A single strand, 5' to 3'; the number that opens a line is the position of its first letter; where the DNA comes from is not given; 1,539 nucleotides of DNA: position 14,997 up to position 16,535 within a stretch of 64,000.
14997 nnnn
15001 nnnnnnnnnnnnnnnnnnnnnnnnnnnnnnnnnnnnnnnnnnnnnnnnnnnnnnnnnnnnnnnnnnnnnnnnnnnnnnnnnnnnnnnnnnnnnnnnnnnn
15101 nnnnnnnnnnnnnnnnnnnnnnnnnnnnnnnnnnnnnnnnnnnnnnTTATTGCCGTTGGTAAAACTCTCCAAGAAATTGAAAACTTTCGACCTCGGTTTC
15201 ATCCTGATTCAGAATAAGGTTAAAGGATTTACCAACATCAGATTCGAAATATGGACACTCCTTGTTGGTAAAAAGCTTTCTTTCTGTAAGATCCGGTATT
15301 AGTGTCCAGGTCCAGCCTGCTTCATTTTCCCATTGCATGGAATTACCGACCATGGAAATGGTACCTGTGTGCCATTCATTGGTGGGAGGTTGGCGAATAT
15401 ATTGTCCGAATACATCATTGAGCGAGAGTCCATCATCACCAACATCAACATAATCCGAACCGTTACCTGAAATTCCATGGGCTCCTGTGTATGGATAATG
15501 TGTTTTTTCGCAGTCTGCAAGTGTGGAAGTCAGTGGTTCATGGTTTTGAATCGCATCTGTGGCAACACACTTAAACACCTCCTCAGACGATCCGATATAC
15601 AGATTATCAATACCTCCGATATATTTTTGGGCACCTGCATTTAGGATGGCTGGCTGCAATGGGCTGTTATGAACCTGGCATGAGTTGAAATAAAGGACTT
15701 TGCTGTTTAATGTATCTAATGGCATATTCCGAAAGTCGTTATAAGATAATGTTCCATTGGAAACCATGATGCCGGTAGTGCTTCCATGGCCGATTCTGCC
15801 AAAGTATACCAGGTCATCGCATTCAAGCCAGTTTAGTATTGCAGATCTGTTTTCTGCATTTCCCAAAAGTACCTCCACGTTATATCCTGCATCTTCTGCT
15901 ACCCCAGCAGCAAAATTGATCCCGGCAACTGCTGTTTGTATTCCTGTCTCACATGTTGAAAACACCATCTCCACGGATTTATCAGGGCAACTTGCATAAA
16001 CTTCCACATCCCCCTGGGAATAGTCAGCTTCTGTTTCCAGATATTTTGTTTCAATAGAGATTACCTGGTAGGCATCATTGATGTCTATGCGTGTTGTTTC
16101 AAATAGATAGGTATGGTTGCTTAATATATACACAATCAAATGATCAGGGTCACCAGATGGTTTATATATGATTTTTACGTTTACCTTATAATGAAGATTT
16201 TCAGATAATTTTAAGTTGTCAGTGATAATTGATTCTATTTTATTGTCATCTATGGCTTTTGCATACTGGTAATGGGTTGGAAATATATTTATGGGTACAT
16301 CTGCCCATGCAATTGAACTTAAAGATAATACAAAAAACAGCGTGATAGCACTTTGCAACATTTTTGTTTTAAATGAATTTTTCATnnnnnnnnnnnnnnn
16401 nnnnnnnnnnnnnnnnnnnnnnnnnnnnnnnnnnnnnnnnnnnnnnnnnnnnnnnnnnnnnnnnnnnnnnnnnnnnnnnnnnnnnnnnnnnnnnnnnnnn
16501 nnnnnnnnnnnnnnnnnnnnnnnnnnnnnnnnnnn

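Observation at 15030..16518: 46-bp perfect inverted repeat flanking a complete protease gene, with the promoter outside the repeats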

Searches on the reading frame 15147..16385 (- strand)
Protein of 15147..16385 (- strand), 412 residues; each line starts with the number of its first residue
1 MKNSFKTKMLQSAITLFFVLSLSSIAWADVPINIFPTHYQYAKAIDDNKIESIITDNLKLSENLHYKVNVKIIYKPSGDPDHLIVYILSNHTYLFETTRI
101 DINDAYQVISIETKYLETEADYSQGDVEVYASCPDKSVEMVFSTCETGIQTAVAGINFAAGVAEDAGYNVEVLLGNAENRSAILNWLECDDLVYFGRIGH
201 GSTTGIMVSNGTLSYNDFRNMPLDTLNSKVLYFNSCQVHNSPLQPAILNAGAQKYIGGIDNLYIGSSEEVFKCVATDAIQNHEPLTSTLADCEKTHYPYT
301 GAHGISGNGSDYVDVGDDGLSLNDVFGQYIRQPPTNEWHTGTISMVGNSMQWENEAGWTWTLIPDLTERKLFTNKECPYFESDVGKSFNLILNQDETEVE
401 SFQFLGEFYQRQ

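Call 6: search_protein_families(library=pfam, proteins=[window:15147-16385:-], max_evalue=0.01)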
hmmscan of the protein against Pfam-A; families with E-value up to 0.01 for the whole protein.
window:15147-16385:- (412 aa): 0 families

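Call 7: find_encoding_contigs(protein=window:15147-16385:-, flank=6000, max_places=10)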
Protein window:15147-16385:- (412 aa): no gene with exactly this product is on record in the collection.

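Call 8: find_homologous_proteins(query=window:15147-16385:-)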
Query window:15147-16385:- (412 aa): 51 proteins with E <= 0.001 among 3956 candidates.
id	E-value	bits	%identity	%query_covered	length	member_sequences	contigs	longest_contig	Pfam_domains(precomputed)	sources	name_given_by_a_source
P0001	2.1e-281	951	100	100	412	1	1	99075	-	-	-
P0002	8.1e-169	580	63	100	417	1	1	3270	-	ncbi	-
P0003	3.7e-134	466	69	75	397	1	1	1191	-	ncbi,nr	ncbi:MAG: hypothetical protein GY710_04035, partial [Desulfobacteraceae bacterium]|nr:hypothetical p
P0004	1.0e-87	313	48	76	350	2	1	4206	-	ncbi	ncbi:MAG: hypothetical protein PVJ19_19135, partial [Desulfobacteraceae bacterium]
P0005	9.8e-87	310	49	76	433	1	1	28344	PF04151.22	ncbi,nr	ncbi:MAG: hypothetical protein GY699_03805 [Desulfobacteraceae bacterium]|nr:hypothetical protein [D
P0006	1.6e-84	302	51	69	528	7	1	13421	-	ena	-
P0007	2.1e-84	302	48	77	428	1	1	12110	PF04151.22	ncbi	-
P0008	5.3e-84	301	51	68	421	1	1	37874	-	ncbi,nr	ncbi:MAG: hypothetical protein JXA21_19955, partial [Anaerolineae bacterium]|nr:hypothetical protein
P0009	6.2e-82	294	57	56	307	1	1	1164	-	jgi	jgi:hypothetical protein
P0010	2.0e-81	292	45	75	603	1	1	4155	PF04151.22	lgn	-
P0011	6.4e-81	291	47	74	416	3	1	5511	-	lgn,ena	-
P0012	2.3e-80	289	49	68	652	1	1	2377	-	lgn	-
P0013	6.1e-80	287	48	74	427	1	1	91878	PF04151.22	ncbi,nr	ncbi:MAG: hypothetical protein GY874_19340 [Desulfobacteraceae bacterium]|nr:hypothetical protein [D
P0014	1.0e-79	287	49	69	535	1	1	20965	-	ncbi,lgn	-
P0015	9.5e-79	283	46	77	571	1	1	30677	PF04151.22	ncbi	-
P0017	6.2e-78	281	44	76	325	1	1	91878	-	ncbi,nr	ncbi:MAG: hypothetical protein GY874_19315 [Desulfobacteraceae bacterium]|nr:hypothetical protein [D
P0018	3.4e-74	268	44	76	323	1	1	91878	-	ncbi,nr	ncbi:MAG: hypothetical protein GY874_19320 [Desulfobacteraceae bacterium]|nr:hypothetical protein [D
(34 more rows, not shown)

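Call 9: find_encoding_contigs(protein=P0002, flank=6000, max_places=5)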
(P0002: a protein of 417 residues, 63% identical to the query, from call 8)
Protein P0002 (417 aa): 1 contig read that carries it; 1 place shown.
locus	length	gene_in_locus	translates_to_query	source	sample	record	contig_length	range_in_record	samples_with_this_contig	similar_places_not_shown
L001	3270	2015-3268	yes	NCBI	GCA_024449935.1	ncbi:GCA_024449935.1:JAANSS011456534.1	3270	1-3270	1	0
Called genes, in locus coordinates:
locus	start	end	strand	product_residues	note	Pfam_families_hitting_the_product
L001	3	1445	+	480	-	?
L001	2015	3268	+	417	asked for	?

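Call 10: find_encoding_contigs(protein=P0005, flank=6000, max_places=5)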
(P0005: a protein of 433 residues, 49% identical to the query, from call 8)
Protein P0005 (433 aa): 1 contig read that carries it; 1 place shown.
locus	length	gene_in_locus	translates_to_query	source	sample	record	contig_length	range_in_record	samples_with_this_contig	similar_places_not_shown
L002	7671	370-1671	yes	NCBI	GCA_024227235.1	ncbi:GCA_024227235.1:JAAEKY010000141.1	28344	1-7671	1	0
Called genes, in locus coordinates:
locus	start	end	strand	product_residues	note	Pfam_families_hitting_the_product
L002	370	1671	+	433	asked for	PF04151:PPC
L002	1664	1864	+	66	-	-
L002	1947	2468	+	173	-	-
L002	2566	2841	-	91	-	PF01842:ACT (weak)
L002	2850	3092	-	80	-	PF13740:ACT_6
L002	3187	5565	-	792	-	PF23198:PDE8A_N (faint), PF00672:HAMP (faint), PF00512:HisKA, PF02518:HATPase_c, PF00072:Response_reg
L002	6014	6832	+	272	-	PF09296:NUDIX-like, PF09297:Zn_ribbon_NUD, PF00293:NUDIX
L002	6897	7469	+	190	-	PF00293:NUDIX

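Call 11: search_solved_structures(query=window:15147-16385:-, max_evalue=1)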
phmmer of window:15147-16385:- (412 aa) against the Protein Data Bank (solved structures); distinct sequences matched with E-value up to 1: 3.
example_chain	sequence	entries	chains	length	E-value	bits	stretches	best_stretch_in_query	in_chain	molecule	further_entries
9onm_A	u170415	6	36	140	0.4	12.8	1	89-157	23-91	Rubrerythrin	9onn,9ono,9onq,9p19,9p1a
4di0_A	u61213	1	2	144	0.43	12.7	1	89-157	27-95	Rubrerythrin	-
8fuh_A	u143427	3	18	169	0.5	12.5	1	89-157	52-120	Rubrerythrin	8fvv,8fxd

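Call 28: find_related_loci(query=A1, collection=genome_contigs, flank=4000)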
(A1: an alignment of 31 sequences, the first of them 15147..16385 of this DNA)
Query A1 (412 aa) in genome_contigs; peptide patterns used: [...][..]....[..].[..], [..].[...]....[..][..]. (x = any residue, [..] = any of these).
116 stretches matched a pattern; 58 encode a relative of the query (tblastn E <= 1e-3); 58 distinct loci.
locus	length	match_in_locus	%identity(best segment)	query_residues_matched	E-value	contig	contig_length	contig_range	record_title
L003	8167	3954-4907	48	2-313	3e-92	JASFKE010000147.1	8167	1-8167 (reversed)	MAG: Desulfobacteraceae bacterium isolate D0608U20metaG_Bin_52 D0608U20metaG_FD_scaffold_528_c1, whole genome shotgun se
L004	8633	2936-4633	47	8-316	1e-91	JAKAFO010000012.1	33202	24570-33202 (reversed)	MAG: Deltaproteobacteria bacterium isolate WY2.bin100 NODE_1686_length_33202_cov_3.896720, whole genome shotgun sequence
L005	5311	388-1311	49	5-316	3e-86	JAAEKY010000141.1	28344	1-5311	MAG: Desulfobacteraceae bacterium isolate Bco_6 BcoG_CONTIG459663, whole genome shotgun sequence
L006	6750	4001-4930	47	8-312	2e-85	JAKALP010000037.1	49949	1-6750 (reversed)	MAG: Deltaproteobacteria bacterium isolate WY5.bin12 NODE_966_length_49949_cov_2.544940, whole genome shotgun sequence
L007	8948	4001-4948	46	1-313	1e-82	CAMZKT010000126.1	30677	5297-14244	uncultured Desulfocapsa sp. isolate RB_MAG_00021 genome assembly, contig: RB_MAG_00021_000000000134, whole genome shotgu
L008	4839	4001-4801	52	5-272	5e-82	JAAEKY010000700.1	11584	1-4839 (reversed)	MAG: Desulfobacteraceae bacterium isolate Bco_6 BcoG_CONTIG2723811, whole genome shotgun sequence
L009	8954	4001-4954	44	1-313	2e-81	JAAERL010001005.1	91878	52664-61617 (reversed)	MAG: Desulfobacteraceae bacterium isolate Nau_4 NauG_CONTIG3089753, whole genome shotgun sequence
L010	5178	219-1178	42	1-317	2e-79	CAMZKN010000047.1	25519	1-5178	uncultured Desulfobulbaceae bacterium isolate RB_MAG_00004 genome assembly, contig: RB_MAG_00004_000000000125, whole gen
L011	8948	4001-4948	41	2-316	5e-77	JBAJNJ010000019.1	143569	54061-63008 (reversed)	MAG: Desulfobacter sp. isolate MAG1-Ocu2016 MAG-Ocu-1-OculinaPatagonica-C21, whole genome shotgun sequence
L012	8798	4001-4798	47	47-313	2e-76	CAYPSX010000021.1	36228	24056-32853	MAG TPA_asm: uncultured Bacteroidales bacterium isolate SRP332253_co1_258 genome assembly, contig: NODE_1518_length_3622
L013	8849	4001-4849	42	28-311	1e-69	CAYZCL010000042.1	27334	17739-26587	MAG TPA_asm: uncultured Desulfobacteraceae bacterium isolate binchicken_co219_27 genome assembly, contig: k141_1360543,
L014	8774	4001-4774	43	28-284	2e-66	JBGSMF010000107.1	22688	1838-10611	MAG: Thermoflexales bacterium isolate JTS-AC224 k141_3134630, whole genome shotgun sequence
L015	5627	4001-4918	40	8-316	4e-66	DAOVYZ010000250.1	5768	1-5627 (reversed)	MAG TPA_asm: Bacteroidales bacterium isolate CSMAG_1796 CSMAG_1796_k141_2521062_length_5768_cov_8.0000, whole genome sho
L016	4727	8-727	48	75-313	6e-63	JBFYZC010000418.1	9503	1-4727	MAG: Bacillota bacterium isolate PPR_0424 PPR_0424.fa_k121_639741, whole genome shotgun sequence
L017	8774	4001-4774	42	28-284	2e-62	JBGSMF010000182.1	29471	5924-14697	MAG: Thermoflexales bacterium isolate JTS-AC224 k141_4135503, whole genome shotgun sequence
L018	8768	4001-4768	42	45-307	1e-57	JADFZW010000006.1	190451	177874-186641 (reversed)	MAG: Oligoflexia bacterium isolate nKLKbin12 nKLK_bin12_NODE_6_length_190451_cov_30.260514, whole genome shotgun sequenc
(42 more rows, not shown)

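Call 38: predict_structure(alignment_id=A1)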
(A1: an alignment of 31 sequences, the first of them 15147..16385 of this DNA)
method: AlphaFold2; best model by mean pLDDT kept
length: 412 residues; sequences in the alignment: 31
mean_pLDDT: 80.5   pTM: 0.72
mean pLDDT of the five models: 80.5, 80.3, 80.2, 79.6, 79.4
residues with pLDDT >= 90: 259; 70-90: 39; 50-70: 44; < 50: 70
segments of 3 or more residues with pLDDT < 50: 318-340, 365-371, 374-412
pLDDT, mean of each block of 10 residues (from residue 1): 67 77 65 93 94 97 96 96 98 98 97 93 68 93 98 99 97 97 94 97 96 93 89 98 96 97 99 98 96 98 95 67 36 37 57 63 50 44 32 29 27 26
secondary structure, 60 per line:
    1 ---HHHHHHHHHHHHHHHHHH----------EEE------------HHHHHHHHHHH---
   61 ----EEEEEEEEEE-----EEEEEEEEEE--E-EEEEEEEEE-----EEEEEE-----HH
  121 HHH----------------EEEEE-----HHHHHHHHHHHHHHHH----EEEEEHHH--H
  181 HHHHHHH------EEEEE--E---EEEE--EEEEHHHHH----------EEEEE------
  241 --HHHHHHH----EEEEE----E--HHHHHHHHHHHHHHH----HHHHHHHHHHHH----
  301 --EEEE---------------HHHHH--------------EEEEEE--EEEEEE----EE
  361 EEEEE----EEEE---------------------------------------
elements in order: H4-21 E32-34 H47-57 E65-74 E80-89 E94-102 E108-113 H119-123 E140-144 H150-165 E170-174 H180-187 E194-198 E205-208 E211-214 H215-219 E230-234 H243-249 E254-258 H266-280 H285-296 E303-306 H322-326 E341-346 E349-354 E359-365 E370-373

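Call 42: search_protein_families(library=pfam, proteins=[L001:3-1445:+], max_evalue=0.01)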
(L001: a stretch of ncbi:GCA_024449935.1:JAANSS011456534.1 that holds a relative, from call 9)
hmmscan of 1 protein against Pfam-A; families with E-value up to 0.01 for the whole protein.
L001:3-1445:+ (480 aa): 5 families
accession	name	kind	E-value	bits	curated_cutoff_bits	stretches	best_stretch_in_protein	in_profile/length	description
PF00872.24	Transposase_mut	-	2.4e-10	40.3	21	1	262-417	212-367/379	Transposase, Mutator family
PF01610.23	DDE_Tnp_ISL3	-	1e-09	39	23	1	220-387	1-135/240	Transposase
PF10551.15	MULE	-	7.2e-08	33.2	27.6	1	274-308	64-98/99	MULE transposase domain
PF13610.12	DDE_Tnp_IS240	-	1e-06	29.4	27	1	220-295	4-79/139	DDE domain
PF13384.12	HTH_23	-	0.0079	16.4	24.6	0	174-197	14-37/50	Homeodomain-like domain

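Call 44: fold_search(model_id=the predicted structure, library=pdb)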
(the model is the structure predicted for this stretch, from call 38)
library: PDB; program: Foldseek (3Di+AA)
matches with E <= 10: 876; with E <= 0.001: 9
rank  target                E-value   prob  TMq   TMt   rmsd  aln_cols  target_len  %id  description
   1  8tl0_C                2.6e-06  1.00  0.32  0.28  16.1       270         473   11  Structure of activated SAVED-CHAT filament (released 2024-03-06)
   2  8tl0_A                1.6e-05  1.00  0.33  0.29  16.1       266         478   12  Structure of activated SAVED-CHAT filament (released 2024-03-06)
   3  8tl0_B                1.8e-05  1.00  0.33  0.29  16.7       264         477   11  Structure of activated SAVED-CHAT filament (released 2024-03-06)
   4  8tl0_D                4.0e-05  1.00  0.33  0.29   4.1       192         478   17  Structure of activated SAVED-CHAT filament (released 2024-03-06)
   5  8zjf_A                3.2e-04  0.92  0.21  0.11  29.4       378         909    8  Cryo-EM structure of human integrin alpha-E beta-7 (released 2024-06-05)
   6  4ief_D                3.4e-04  1.00  0.34  0.33   5.1       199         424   12  Complex of Porphyromonas gingivalis RgpB pro- and mature domains (released 2013-04-10)
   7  4ief_B                4.0e-04  1.00  0.32  0.31   5.2       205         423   13  Complex of Porphyromonas gingivalis RgpB pro- and mature domains (released 2013-04-10)
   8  5mz6_1                5.0e-04  1.00  0.32  0.14   3.9       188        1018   13  Cryo-EM structure of a Separase-Securin complex from Caenorhabditis elegans at 3.8 A resolution (released 2017-03-08)
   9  5veg_A                6.7e-04  1.00  0.24  0.54   5.7       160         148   14  Structure of a Short-Chain Flavodoxin Associated with a Non-Canonical PDU Bacterial Microcompartment (released 2017-10-11)
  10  5fc2_B                1.1e-03  1.00  0.33  0.29   4.2       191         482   10  Structure of a separase in complex with a pAMK peptide containing a phospho-serine (released 2016-03-30)
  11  8rw5                  1.6e-03  0.99  0.25  0.12  15.7       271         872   11  Symmetry expansion of dimeric transmembrane anti-sigma factor DdvA (released 2024-11-06)
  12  5veg_B                2.0e-03  0.99  0.23  0.50   5.6       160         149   15  Structure of a Short-Chain Flavodoxin Associated with a Non-Canonical PDU Bacterial Microcompartment (released 2017-10-11)
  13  5ljl                  2.2e-03  1.00  0.23  0.51   5.8       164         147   13  Streptococcus pneumonia TIGR4 flavodoxin: structural and biophysical characterization of a novel drug target (released 2016-08-31)
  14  9hma                  4.1e-03  1.00  0.32  0.10   8.7       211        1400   13  Cryo-EM structure of apo human separase (released 2025-09-03)
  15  8rot_A                4.9e-03  0.99  0.27  0.13  15.9       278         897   10  Cryo-EM structure of the transmembrane anti-sigma factor DdvA (released 2024-11-06)
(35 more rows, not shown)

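Call 45: search_protein_families(library=ncbifam, proteins=[L001:3-1445:+, window:15147-16385:-], max_evalue=0.01)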
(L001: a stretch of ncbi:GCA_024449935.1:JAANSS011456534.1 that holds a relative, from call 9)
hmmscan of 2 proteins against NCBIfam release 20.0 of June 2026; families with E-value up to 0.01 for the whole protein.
L001:3-1445:+ (480 aa): 6 families
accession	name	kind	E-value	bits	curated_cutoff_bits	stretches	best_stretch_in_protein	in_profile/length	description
NF033587.1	transpos_IS6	equivalog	7.1e-18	65.1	125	1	187-314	37-167/202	IS6 family transposase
NF033543.2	transpos_IS256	equivalog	9e-17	61.1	150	1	245-420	155-335/338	IS256 family transposase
NF033550.5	transpos_ISL3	equivalog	2.5e-09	36.7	180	1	220-321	127-225/370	ISL3 family transposase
NF048019.1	IS256_Zn_var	equivalog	0.0002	20.7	150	1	236-337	103-202/304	IS256 family transposase, variant Zn-binding type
NF033544.1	transpos_IS1249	exception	0.0008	18.6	300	1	274-314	141-181/382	IS1249 family transposase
NF033529.1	transpos_ISLre2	equivalog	0.0096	15.2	200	0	278-355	176-247/382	ISLre2 family transposase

window:15147-16385:- (412 aa): 0 families
